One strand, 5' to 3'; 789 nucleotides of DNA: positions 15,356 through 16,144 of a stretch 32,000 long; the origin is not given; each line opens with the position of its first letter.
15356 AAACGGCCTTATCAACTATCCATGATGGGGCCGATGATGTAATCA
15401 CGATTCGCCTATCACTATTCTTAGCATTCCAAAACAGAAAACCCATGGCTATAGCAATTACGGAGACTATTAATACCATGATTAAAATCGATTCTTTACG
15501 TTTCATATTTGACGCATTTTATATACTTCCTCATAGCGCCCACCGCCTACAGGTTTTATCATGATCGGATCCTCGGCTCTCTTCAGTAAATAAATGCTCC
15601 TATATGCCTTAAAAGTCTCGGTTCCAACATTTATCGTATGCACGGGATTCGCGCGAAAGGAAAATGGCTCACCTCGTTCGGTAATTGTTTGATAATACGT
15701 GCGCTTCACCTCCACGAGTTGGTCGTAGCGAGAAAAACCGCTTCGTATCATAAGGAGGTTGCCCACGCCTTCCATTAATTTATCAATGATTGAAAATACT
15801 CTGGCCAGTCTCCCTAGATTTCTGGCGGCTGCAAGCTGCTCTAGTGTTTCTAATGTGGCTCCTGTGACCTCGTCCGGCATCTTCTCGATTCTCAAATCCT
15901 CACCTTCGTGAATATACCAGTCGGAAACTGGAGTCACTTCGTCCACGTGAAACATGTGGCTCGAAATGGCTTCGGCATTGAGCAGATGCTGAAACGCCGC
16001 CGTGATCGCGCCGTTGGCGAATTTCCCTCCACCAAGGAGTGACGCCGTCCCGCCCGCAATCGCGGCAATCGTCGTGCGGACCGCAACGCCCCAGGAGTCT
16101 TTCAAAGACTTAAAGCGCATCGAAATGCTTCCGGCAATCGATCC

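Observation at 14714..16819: Apparently intact orphan Rhs-CT toxin with a glycine-zipper-like region, an unrecognised AT-rich tip and two small envelope-anchored immunity candidates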

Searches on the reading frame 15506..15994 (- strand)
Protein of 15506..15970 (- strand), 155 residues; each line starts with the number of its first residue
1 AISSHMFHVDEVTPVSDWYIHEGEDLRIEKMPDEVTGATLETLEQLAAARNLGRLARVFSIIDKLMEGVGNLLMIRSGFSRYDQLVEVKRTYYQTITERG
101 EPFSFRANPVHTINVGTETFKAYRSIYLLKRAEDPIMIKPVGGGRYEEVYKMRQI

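Call 18: search_protein_families(library=pfam, alignment_id=A1, max_evalue=10)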
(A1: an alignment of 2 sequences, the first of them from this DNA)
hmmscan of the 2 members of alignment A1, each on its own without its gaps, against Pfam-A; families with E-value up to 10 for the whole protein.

A. member 1, seq(155 aa): 0 families

B. families by the number of members that match (of 2 scanned): 0 families

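Call 24: search_protein_representatives(alignment_id=A1)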
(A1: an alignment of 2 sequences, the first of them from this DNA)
Query: 2 sequences, 166 profile positions. Proteins with E-value up to 0.001 (for the whole library): 4; up to 1e-10: 4; up to 1e-30: 3. The best 4 are listed.
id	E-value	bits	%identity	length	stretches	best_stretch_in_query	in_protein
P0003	7.8e-91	318.6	-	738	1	1-165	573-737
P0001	5.0e-82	289.9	-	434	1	3-166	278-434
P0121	2.8e-39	150.9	-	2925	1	3-155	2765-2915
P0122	5.0e-18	81.7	-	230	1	12-154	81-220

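Call 28: search_solved_structures(query=A2, max_evalue=10)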
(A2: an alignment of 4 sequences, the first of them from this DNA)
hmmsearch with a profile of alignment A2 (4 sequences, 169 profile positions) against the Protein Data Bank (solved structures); distinct sequences matched with E-value up to 10: 4.
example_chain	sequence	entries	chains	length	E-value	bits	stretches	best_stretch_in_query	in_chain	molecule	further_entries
2dsm_A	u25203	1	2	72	0.28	14.1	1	6-37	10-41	Hypothetical protein yqaI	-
4tld_A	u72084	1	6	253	0.35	13.7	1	76-142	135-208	Circadian clock protein kinase KaiC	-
8zn5_B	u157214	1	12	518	1.1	12.2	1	66-143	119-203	KaiC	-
8zn7_D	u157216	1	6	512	1.4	11.8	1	70-142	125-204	KaiC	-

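Call 30: find_encoding_contigs(protein=P0121, flank=6000, max_places=3)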
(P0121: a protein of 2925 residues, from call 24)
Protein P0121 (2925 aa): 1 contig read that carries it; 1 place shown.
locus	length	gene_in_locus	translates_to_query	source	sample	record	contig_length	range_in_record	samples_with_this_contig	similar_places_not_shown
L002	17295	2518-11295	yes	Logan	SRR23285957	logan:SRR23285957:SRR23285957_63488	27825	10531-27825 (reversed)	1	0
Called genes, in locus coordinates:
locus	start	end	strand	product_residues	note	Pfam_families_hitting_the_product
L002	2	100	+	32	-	?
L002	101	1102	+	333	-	PF00589:Phage_integrase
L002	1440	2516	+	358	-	-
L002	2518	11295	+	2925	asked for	PF05593:RHS_repeat (faint), PF05345:He_PIG, PF18887:MBG_3 (weak), PF03534:SpvB, PF01839:FG-GAP (faint), PF13517:FG-GAP_3 (weak), PF25023:TEN_YD-shell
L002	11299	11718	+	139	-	-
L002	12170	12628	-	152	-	PF13560:HTH_31 (faint), PF01381:HTH_3 (weak)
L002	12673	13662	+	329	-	PF01797:Y1_Tnp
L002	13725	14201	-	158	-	-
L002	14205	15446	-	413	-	-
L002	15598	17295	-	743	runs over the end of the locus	PF00239:Resolvase, PF07508:Recombinase, PF13408:Zn_ribbon_recom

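Call 31: find_encoding_contigs(protein=P0122, flank=6000, max_places=3)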
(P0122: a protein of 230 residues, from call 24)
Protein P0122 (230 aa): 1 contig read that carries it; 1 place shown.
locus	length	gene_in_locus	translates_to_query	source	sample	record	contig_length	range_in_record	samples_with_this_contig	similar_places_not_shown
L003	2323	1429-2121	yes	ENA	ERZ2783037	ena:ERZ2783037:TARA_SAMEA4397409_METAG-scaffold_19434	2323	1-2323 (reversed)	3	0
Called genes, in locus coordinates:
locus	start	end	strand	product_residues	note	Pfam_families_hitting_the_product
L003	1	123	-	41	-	?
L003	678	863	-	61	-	-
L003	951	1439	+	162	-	-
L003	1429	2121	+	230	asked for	-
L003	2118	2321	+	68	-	?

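Call 36: predict_structure(alignment_id=A2)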
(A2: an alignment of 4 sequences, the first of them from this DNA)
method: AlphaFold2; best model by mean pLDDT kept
length: 163 residues; sequences in the alignment: 4
mean_pLDDT: 52.7   pTM: 0.44
mean pLDDT of the five models: 52.7, 51.9, 51.6, 51.1, 49.7
residues with pLDDT >= 90: 0; 70-90: 34; 50-70: 48; < 50: 81
segments of 3 or more residues with pLDDT < 50: 1-6, 32-84, 140-153, 157-163
pLDDT, mean of each block of 10 residues (from residue 1): 47 72 60 42 38 36 32 33 53 72 73 67 78 59 42 46 32
secondary structure, 60 per line:
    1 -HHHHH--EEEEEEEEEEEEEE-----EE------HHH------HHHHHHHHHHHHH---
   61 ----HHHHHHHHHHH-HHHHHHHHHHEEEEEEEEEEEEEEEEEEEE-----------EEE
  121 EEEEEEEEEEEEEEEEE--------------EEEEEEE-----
elements in order: H2-6 E9-22 H45-57 H65-75 H77-86 E87-106 E118-137 E152-158

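Call 37: find_homologous_proteins(query=A2, max_evalue=0.001)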
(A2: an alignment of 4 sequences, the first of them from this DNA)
Query A2 (4 sequences) (163 aa, profile of the alignment): 1 proteins with E <= 0.001 among 1567 candidates.
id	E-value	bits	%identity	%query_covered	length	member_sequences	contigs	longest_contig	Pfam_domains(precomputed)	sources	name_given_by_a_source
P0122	1.7e-72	261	35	87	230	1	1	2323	-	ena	-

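Call 62: fold_search(model_id=the predicted structure, library=pdb)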
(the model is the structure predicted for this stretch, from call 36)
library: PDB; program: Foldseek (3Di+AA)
matches with E <= 10: 340; with E <= 0.001: 0
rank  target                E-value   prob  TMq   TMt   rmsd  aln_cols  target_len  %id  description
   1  9do6_C                7.3e-01  0.04  0.12  0.05  19.2        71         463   14  Membrane-spanning OlyA/PlyB pore complex focused refinement (released 2025-09-24)
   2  9do6_F                7.7e-01  0.13  0.15  0.06  17.7        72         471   14  Membrane-spanning OlyA/PlyB pore complex focused refinement (released 2025-09-24)
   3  9do7_M                8.6e-01  0.12  0.15  0.06  17.7        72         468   14  Membrane-spanning OlyA/PlyB pore complex (released 2025-09-24)
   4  3emo_A                9.2e-01  0.05  0.11  0.14  23.4       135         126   11  Crystal structure of transmembrane Hia 973-1098 (released 2008-11-04)
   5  9pe0_A                1.0e+00  0.04  0.11  0.08   9.1        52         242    6  CryoEM structure of the GSDME pore, C27 (released 2026-03-25)
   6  6h03_B                1.0e+00  0.04  0.13  0.04  29.2        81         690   10  OPEN CONFORMATION OF THE MEMBRANE ATTACK COMPLEX (released 2018-12-19)
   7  6h04_B                1.0e+00  0.02  0.08  0.03  18.4        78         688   13  Closed conformation of the Membrane Attack Complex (released 2018-12-19)
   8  4q79_A                1.1e+00  0.08  0.15  0.12  13.5        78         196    8  Structure of a HG-derivative CsgG (released 2014-12-17)
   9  7ccc_D                1.1e+00  0.04  0.14  0.10   8.6        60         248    5  The structure of the actin filament uncapping complex mediated by twinfilin (released 2021-02-03)
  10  9j4t_A                1.2e+00  0.04  0.12  0.08  18.7       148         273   11  Structural basis for recognition of SARS-CoV-2 conserved nucleocapside epitopes by dominant T cell receptors (released 2025-08-13)
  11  6yfn_AB               1.2e+00  0.04  0.10  0.11  10.7        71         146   14  Virus-like particle of bacteriophage ESE058 (released 2020-09-02)
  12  6h03_G                1.2e+00  0.04  0.11  0.05  22.9        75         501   11  OPEN CONFORMATION OF THE MEMBRANE ATTACK COMPLEX (released 2018-12-19)
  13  6cb8                  1.2e+00  0.02  0.09  0.07  18.9       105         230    8  Cryo-EM structure of the Gasdermin A3 membrane pore (released 2018-04-25)
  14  3aaa_B                1.3e+00  0.12  0.15  0.11   6.1        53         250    8  Crystal Structure of Actin capping protein in complex with V-1 (released 2010-08-04)
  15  8jyw_A                1.4e+00  0.09  0.13  0.10   7.7        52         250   12  Cryo-EM structure of the gasdermin pore from Trichoplax adhaerens (released 2024-05-01)
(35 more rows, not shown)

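Call 72: search_protein_families(library=pfam, proteins=[P0121], max_evalue=0.01)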
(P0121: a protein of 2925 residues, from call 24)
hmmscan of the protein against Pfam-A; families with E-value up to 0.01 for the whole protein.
P0121 (2925 aa): 8 families
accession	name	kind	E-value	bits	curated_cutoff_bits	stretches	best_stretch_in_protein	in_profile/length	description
PF05593.20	RHS_repeat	-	7.5e-16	58.5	22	3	1996-2029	1-35/38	RHS Repeat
PF03534.18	SpvB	-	3.7e-15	56.3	22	1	749-922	3-184/287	Salmonella virulence plasmid 65kDa B protein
PF13517.12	FG-GAP_3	-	7.2e-10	39.8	26.9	3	1313-1385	1-60/61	FG-GAP-like repeat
PF05345.18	He_PIG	-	1.2e-09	38.9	24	1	235-312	2-94/96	Putative Ig domain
PF01839.29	FG-GAP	-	3.3e-07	30.5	22.1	0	1312-1323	8-19/37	FG-GAP repeat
PF18887.5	MBG_3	-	1.6e-06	28.5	25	1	418-481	2-70/72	MBG domain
PF20041.5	DUF6443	-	0.0001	23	27.8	1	1857-1910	25-73/137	Domain of unknown function (DUF6443)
PF18884.5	TSP3_bac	-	0.0011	19.3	25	1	690-709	1-20/22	Bacterial TSP3 repeat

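Call 89: search_protein_families(library=pfam, proteins=[L002:1440-2516:+, L002:12170-12628:-], max_evalue=0.01)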
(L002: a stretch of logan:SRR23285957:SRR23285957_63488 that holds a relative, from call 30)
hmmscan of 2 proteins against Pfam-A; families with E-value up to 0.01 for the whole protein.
L002:1440-2516:+ (358 aa): 0 families

L002:12170-12628:- (152 aa): 5 families
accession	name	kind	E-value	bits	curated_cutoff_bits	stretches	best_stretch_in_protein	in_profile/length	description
PF01381.28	HTH_3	-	6.3e-07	29.8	23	1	29-74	2-48/55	Helix-turn-helix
PF13560.12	HTH_31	-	1.3e-05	25.8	27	1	30-72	8-52/64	Helix-turn-helix domain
PF13384.12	HTH_23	-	0.00048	20.3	24.6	1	29-57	12-38/50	Homeodomain-like domain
PF20432.4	Xre-like-HTH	-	0.0011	19.6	25.8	1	25-63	12-51/63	Antitoxin Xre-like helix-turn-helix domain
PF13936.12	HTH_38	-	0.0035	17.5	27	1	33-55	17-39/44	Helix-turn-helix domain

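Call 91: search_dna_similar(query=window:15506-15970:-, collection=plasmids, mode=protein, max_evalue=1, max_rows=10)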
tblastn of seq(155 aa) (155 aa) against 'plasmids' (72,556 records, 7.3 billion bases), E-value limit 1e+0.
No match.

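Call 92: search_dna_similar(query=window:15506-15970:-, collection=phages, mode=protein, max_evalue=1, max_rows=10)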
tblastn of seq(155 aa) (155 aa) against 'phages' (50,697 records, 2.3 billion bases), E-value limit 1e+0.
No match.

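Call 93: find_related_loci(query=A2, collection=metagenome_contigs, flank=5000)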
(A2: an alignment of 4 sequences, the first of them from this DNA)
Query A2 (163 aa) in metagenome_contigs; peptide patterns used: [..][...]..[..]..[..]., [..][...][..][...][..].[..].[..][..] (x = any residue, [..] = any of these).
106 stretches matched a pattern, but none encodes a relative of the query by tblastn (E <= 1e-3).
